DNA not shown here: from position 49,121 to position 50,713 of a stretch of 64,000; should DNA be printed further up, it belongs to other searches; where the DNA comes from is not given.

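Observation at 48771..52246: Candidate undescribed immunity-type module: minimal NTase + XRE-ImmA/IrrE fusion + Beta-protein-family gene, with a convergent sce7726-like PD-(D/E)xK nuclease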

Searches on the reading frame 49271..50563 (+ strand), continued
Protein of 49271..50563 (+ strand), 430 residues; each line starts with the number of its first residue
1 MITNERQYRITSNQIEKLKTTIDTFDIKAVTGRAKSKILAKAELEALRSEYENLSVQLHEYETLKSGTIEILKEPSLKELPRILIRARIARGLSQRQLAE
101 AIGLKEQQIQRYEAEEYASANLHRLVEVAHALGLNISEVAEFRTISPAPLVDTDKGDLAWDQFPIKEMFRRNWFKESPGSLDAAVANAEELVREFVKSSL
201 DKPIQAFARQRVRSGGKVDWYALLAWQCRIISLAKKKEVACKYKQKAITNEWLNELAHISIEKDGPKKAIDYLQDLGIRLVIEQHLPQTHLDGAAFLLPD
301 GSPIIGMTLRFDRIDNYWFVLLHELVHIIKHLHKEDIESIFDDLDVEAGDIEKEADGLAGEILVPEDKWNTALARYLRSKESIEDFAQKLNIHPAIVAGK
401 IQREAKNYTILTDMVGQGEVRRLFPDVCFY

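Call 56: find_related_loci(query=A4, collection=genome_contigs, flank=5000)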
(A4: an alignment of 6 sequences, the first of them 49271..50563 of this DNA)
Query A4 (430 aa) in genome_contigs; peptide patterns used: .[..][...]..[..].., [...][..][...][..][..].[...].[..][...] (x = any residue, [..] = any of these).
600 stretches matched a pattern (row limit reached: there are more); 561 encode a relative of the query (tblastn E <= 1e-3); the best 80 are kept; 80 distinct loci.
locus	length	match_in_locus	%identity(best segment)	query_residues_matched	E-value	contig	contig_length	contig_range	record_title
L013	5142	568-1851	75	1-429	0e+0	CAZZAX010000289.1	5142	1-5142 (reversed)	MAG TPA_asm: uncultured Pirellulales bacterium isolate SRP068000_co1_46 genome assembly, contig: NODE_38385_length_5142_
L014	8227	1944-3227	68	1-429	0e+0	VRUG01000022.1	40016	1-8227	MAG: Planctomycetota bacterium isolate MohnsGC08_bin181 NODE_23_length_40016_cov_15.825985, whole genome shotgun sequenc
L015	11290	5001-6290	64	1-429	0e+0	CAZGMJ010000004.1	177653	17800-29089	MAG TPA_asm: uncultured Pirellulales bacterium isolate binchicken_co17_417 genome assembly, contig: NODE_170_length_1776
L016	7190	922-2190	55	1-429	8e-154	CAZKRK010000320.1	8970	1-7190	MAG TPA_asm: uncultured Victivallales bacterium isolate binchicken_co97_363 genome assembly, contig: NODE_29561_length_8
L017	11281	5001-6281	53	1-429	4e-149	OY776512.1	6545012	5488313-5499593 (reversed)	MAG: Desulfarculaceae bacterium isolate e2237022-3439-453f-a1e0-3d3180ebaa11 genome assembly, chromosome: 1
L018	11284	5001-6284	55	1-429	6e-149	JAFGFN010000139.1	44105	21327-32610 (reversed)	MAG: Candidatus Sumerlaeota bacterium isolate Zod_Metabat.1318 k87_9031288, whole genome shotgun sequence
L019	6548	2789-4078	55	1-426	4e-147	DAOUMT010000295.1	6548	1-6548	MAG TPA_asm: Dehalococcoidia bacterium isolate W92_261 k127_1055772, whole genome shotgun sequence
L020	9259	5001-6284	52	1-429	1e-143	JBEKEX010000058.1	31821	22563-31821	MAG: Anaerolineaceae bacterium isolate SPRUCE 216 SPRUCE_216_58, whole genome shotgun sequence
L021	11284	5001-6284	52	1-429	2e-143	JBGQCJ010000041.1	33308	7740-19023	MAG: Verrucomicrobiia bacterium isolate OBJ2_061818_110_42 k141_336231_length_33308_cov_12.0000, whole genome shotgun se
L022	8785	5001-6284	54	1-429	1e-142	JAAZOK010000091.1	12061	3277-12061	MAG: Chloroflexota bacterium isolate AS27yjCOA_56 129693_AS27, whole genome shotgun sequence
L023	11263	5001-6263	49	1-429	1e-129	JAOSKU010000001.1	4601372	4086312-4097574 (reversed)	MAG: Thermoleophilia bacterium isolate FR_37 FR-Thermoleophilia-1_s1, whole genome shotgun sequence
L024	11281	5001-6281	53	1-429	6e-142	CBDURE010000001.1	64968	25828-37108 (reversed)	MAG TPA_asm: uncultured bacterium isolate SRR22302362_metabat2_46 genome assembly, contig: ERZ25746724.115, whole genome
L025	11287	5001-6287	54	1-429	1e-143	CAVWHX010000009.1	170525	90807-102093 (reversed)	MAG: uncultured delta proteobacterium isolate MFD01476.bin.2.53 genome assembly, contig: contig_54619, whole genome shot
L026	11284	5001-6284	54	1-429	3e-153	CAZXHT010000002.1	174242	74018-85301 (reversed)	MAG TPA_asm: uncultured Myxococcales bacterium isolate binchicken_co100_415 genome assembly, contig: NODE_43_length_1742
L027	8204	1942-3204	42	1-426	3e-110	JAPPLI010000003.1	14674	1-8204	MAG: Gammaproteobacteria bacterium isolate RHO3_bin_19 NODE_5831_length_14674_cov_62.428005, whole genome shotgun sequen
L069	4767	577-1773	39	12-427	5e-74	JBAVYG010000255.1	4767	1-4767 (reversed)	MAG: Terriglobia bacterium isolate MFD02755_ilm_asm_bin12 k127_101871, whole genome shotgun sequence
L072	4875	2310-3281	42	93-424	1e-71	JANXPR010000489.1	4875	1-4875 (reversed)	MAG: Acidobacteriaceae bacterium isolate GL140_3_concoct_315 GL140_3_k141_2813322, whole genome shotgun sequence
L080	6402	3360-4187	41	157-427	1e-67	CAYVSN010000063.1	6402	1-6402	MAG TPA_asm: uncultured Dehalococcoidales bacterium isolate SRP239594_co1_134 genome assembly, contig: NODE_8080_length_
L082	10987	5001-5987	38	92-424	1e-67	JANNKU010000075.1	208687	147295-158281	MAG: Deltaproteobacteria bacterium isolate SOY_38_metabat_69 SOY_38_k141_3420141, whole genome shotgun sequence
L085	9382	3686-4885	37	28-426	1e-67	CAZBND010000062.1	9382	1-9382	MAG TPA_asm: uncultured Planctomycetota bacterium isolate binchicken_co334_194 genome assembly, contig: NODE_13707_lengt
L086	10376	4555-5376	42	157-424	5e-67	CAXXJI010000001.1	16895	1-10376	MAG: Christensenellaceae bacterium isolate 1580788a-86e4-4e28-afe3-da4478c4556f genome assembly, contig: contig_1, whole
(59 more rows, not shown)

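Call 61: search_protein_families(library=padloc, proteins=[L069:285-569:+, L080:2687-2971:+, L085:3395-3679:+, L086:3875-4174:+, L082:4474-4791:+, L085:3692-4894:+, L086:4174-5403:+, L085:4857-5960:+, L085:5905-6537:-], max_evalue=0.001)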
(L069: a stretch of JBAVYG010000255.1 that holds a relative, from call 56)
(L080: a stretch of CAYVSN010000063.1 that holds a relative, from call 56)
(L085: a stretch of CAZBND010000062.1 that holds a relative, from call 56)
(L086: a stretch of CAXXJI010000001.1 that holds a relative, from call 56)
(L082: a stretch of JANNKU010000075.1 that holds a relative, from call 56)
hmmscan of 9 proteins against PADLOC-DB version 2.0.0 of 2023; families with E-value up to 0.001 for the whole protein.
L069:285-569:+ (94 aa): 4 families
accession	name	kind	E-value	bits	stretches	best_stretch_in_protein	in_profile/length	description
PDLC03981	PD-Lambda-2_A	-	2.7e-40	134.8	1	1-92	1-92/94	-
PDLC03979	PD-Lambda-2_A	-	1.8e-27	94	1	1-91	1-91/97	-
PDLC03978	PD-Lambda-2_A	-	2.3e-17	61.1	1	1-83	1-83/87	-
PDLC03980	PD-Lambda-2_A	-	6e-09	34.5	1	1-83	3-85/92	-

L080:2687-2971:+ (94 aa): 4 families
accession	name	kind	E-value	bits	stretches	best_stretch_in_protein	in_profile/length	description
PDLC03981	PD-Lambda-2_A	-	2.5e-41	138.1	1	1-94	1-94/94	-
PDLC03979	PD-Lambda-2_A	-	6.6e-31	104.9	1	1-91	1-91/97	-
PDLC03978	PD-Lambda-2_A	-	3.3e-19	67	1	1-83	1-83/87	-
PDLC03980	PD-Lambda-2_A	-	1.4e-08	33.3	1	1-84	3-86/92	-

L085:3395-3679:+ (94 aa): 4 families
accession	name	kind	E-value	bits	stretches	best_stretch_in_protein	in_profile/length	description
PDLC03981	PD-Lambda-2_A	-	1.5e-41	138.9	1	1-94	1-94/94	-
PDLC03979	PD-Lambda-2_A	-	1e-27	94.7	1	1-91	1-91/97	-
PDLC03978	PD-Lambda-2_A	-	4.4e-17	60.2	1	1-83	1-83/87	-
PDLC03980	PD-Lambda-2_A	-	2e-09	36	1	1-84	3-86/92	-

L086:3875-4174:+ (99 aa): 4 families
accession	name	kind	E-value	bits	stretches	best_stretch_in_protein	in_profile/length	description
PDLC03979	PD-Lambda-2_A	-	1.4e-40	135.9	1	1-99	1-97/97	-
PDLC03981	PD-Lambda-2_A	-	9.2e-31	104.3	1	1-95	1-93/94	-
PDLC03978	PD-Lambda-2_A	-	1.3e-10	39.4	1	1-85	1-83/87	-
PDLC03980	PD-Lambda-2_A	-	4.5e-06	25.2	1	4-85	6-85/92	-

L082:4474-4791:+ (105 aa): 4 families
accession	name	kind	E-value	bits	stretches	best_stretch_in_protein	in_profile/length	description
PDLC03981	PD-Lambda-2_A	-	4e-31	105.4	1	11-101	3-93/94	-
PDLC03979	PD-Lambda-2_A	-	5.7e-28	95.5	1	11-104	3-96/97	-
PDLC03978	PD-Lambda-2_A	-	5.1e-16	56.8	1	11-91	3-83/87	-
PDLC03980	PD-Lambda-2_A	-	1.1e-09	36.8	1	8-92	2-86/92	-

L085:3692-4894:+ (400 aa): 10 families
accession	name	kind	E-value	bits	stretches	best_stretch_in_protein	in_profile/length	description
PDLC03982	PD-Lambda-2_B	-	1.2e-149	497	1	4-398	6-398/402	-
PDLC04141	capP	-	2.5e-07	28.5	1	290-361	69-138/242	capP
PDLC03945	RmrA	-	3.1e-07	27.9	1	222-343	147-258/394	-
PDLC03947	RmrA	-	4.1e-05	20.6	1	244-342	166-258/383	-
PDLC03950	RmrA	-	9e-05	19.6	1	289-340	197-243/369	-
PDLC03954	RmrA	-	0.00011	19.2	0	245-340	167-256/380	-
PDLC03948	RmrA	-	0.00012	19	0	244-340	164-255/397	-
PDLC03952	RmrA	-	0.0002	18.3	0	289-341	221-269/395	-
PDLC03944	RmrA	-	0.00048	17.3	1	287-344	198-251/384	-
PDLC03665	Control_protein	-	0.00095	17.4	0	63-120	15-73/77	control protein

L086:4174-5403:+ (409 aa): 5 families
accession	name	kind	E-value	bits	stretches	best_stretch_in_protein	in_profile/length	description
PDLC03982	PD-Lambda-2_B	-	1.3e-149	496.9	1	3-402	4-397/402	-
PDLC04141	capP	-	8.1e-07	26.8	1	290-367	69-139/242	capP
PDLC03948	RmrA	-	5.5e-06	23.5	1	243-310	163-229/397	-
PDLC03945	RmrA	-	8.2e-05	19.9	1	212-348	137-258/394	-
PDLC03950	RmrA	-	0.00014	18.9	1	244-375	155-272/369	-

L085:4857-5960:+ (367 aa): 3 families
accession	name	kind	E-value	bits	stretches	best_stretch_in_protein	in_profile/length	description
PDLC03983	PD-Lambda-2_C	-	4.2e-38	129.4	1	23-364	6-354/374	-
PDLC03984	PD-Lambda-2_C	-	1.1e-31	108.3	1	22-362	3-362/377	-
PDLC02985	beta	-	3.1e-06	24.2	0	252-355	237-334/355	-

L085:5905-6537:- (210 aa): 1 family
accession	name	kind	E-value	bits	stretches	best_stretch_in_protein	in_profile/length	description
PDLC02989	cll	-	4.5e-24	83.7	1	14-196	5-183/265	-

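Call 62: search_protein_families(library=pfam, proteins=[L069:285-569:+, L080:2687-2971:+, L085:3395-3679:+, L086:3875-4174:+, L082:4474-4791:+], max_evalue=0.001)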
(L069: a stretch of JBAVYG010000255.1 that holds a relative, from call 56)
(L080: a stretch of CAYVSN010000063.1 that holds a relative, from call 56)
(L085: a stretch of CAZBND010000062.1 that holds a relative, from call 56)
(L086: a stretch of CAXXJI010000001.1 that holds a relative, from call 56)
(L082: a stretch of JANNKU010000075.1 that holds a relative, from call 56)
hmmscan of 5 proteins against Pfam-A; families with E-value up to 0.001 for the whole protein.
L069:285-569:+ (94 aa): 1 family
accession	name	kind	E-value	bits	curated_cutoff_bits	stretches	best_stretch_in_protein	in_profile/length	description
PF09907.15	HigB_toxin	-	2.9e-25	88.7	27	1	20-91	2-73/74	HigB_toxin, RelE-like toxic component of a toxin-antitoxin system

L080:2687-2971:+ (94 aa): 1 family
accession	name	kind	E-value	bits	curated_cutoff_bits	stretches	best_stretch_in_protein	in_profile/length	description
PF09907.15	HigB_toxin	-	3.6e-28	98.1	27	1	20-91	2-73/74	HigB_toxin, RelE-like toxic component of a toxin-antitoxin system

L085:3395-3679:+ (94 aa): 1 family
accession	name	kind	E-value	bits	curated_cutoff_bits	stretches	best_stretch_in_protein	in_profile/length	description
PF09907.15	HigB_toxin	-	5.1e-27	94.4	27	1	21-91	3-73/74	HigB_toxin, RelE-like toxic component of a toxin-antitoxin system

L086:3875-4174:+ (99 aa): 1 family
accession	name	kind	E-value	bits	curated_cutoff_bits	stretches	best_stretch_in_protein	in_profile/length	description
PF09907.15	HigB_toxin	-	3.4e-32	111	27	1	22-94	2-74/74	HigB_toxin, RelE-like toxic component of a toxin-antitoxin system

L082:4474-4791:+ (105 aa): 1 family
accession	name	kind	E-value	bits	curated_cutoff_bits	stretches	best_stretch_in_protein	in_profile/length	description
PF09907.15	HigB_toxin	-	1.5e-23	83.2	27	1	28-99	2-73/74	HigB_toxin, RelE-like toxic component of a toxin-antitoxin system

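Call 84: search_protein_families(library=phrogs, proteins=[window:49271-50563:+], max_evalue=0.001)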
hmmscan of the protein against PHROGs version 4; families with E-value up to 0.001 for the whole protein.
window:49271-50563:+ (430 aa): 13 families
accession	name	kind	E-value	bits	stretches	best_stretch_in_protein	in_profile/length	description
phrog_2439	-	transcription regulation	9.2e-23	81.7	2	267-404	149-280/367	transcriptional regulator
phrog_1373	-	transcription regulation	3.8e-09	37.8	1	41-136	52-119/166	transcriptional regulator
phrog_87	-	other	6.1e-09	37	1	243-408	16-168/227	metallo-protease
phrog_8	-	transcription regulation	7.4e-09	36.5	1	78-178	160-248/346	transcriptional regulator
phrog_3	-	transcription regulation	1e-07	33.1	1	21-149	31-157/430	transcriptional repressor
phrog_4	-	transcription regulation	8.9e-07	29.2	1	83-141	140-193/400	transcriptional repressor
phrog_1516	-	unknown function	3.4e-06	27.8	1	319-392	89-164/227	-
phrog_725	-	transcription regulation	0.00027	21.8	0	85-138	19-67/101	CII-like regulator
phrog_1914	-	unknown function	0.00042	21.1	0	319-368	96-146/222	-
phrog_5823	-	transcription regulation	0.00074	19.8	0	86-139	13-66/404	transcriptional regulator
phrog_2967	-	transcription regulation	0.00075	20.1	0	78-143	9-73/225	transcriptional regulator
phrog_2339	-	DNA, RNA and nucleotide metabolism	0.00079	20.4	0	79-137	25-83/98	HTH DNA binding protein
phrog_2328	-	transcription regulation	0.00095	20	0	87-137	23-72/128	transcriptional repressor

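Call 86: find_related_loci(query=A4, collection=viral_contigs, flank=6000)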
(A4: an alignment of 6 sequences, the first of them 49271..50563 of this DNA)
Query A4 (430 aa) in viral_contigs; peptide patterns used: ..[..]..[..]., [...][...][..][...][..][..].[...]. (x = any residue, [..] = any of these).
270 stretches matched a pattern; 93 encode a relative of the query (tblastn E <= 1e-3); the best 80 are kept; 80 distinct loci.
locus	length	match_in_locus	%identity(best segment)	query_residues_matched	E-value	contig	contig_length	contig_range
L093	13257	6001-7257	44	1-426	1e-106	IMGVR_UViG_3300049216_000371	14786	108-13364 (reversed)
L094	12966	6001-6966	36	91-426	3e-60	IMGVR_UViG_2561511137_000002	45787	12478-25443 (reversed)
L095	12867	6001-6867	38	125-424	4e-59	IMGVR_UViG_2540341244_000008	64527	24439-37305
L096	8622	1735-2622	38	129-427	9e-58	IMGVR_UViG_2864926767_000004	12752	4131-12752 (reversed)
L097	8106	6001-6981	36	91-424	1e-56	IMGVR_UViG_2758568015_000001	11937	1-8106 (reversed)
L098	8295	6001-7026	35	91-430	6e-56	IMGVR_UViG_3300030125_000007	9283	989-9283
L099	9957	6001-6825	40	154-426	2e-53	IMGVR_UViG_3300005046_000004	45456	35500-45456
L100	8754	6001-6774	36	166-426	1e-42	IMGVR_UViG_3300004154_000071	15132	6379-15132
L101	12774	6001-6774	36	166-426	1e-42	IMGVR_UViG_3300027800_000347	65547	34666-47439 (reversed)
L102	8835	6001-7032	31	77-410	7e-36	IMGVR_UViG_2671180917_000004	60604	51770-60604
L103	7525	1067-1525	42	272-424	1e-34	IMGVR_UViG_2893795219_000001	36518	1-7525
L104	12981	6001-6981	33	90-411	2e-34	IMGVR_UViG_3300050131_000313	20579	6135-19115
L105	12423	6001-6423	50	1-141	7e-34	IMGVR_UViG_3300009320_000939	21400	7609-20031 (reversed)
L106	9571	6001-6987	28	90-411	1e-33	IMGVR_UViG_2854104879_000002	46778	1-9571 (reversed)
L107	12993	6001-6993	31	90-408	8e-32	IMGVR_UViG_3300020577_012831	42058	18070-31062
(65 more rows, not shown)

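Call 95: search_protein_families(library=pfam, alignment_id=A8, max_evalue=0.00001)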
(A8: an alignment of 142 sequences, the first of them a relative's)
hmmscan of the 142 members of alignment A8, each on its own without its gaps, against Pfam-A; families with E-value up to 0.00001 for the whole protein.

A. member 1, L013:4378-4893:- (171 aa): 1 family
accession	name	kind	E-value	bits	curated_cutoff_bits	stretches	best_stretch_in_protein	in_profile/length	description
PF00847.26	AP2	-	9.1e-11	42.3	33.3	1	114-163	1-53/54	AP2 domain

B. families by the number of members that match (of 142 scanned): 115 families (the first 25 are shown)
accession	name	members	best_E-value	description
PF00589.27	Phage_integrase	7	4.5e-22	Phage integrase family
PF13356.12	Arm-DNA-bind_3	4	2e-21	Arm DNA-binding domain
PF07733.18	DNA_pol3_alpha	2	1.2e-84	Bacterial DNA polymerase III alpha NTPase domain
PF17657.6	DNA_pol3_finger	2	5.6e-52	Bacterial DNA polymerase III alpha subunit finger domain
PF00296.26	Bac_luciferase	2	1.4e-51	Luciferase-like monooxygenase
PF08843.17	AbiEii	2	9.6e-45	Nucleotidyl transferase AbiEii toxin, Type IV TA system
PF00692.24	dUTPase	2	5.2e-23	dUTPase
PF00848.25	Ring_hydroxyl_A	2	8.1e-22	Ring hydroxylating alpha subunit (catalytic domain)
PF13102.12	Phage_int_SAM_5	2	1.1e-21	Phage integrase SAM-like domain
PF14579.12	HHH_6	2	7.4e-20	Helix-hairpin-helix motif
PF17293.8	Arm-DNA-bind_5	2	4.2e-18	Arm DNA-binding domain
PF00355.32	Rieske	2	1.6e-12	Rieske [2Fe-2S] domain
PF00847.26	AP2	2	9.1e-11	AP2 domain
PF13442.11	Cytochrome_CBB3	2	1.4e-10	Cytochrome C oxidase, cbb3-type, subunit III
PF13338.12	AbiEi_4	2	2.1e-10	Transcriptional regulator, AbiEi antitoxin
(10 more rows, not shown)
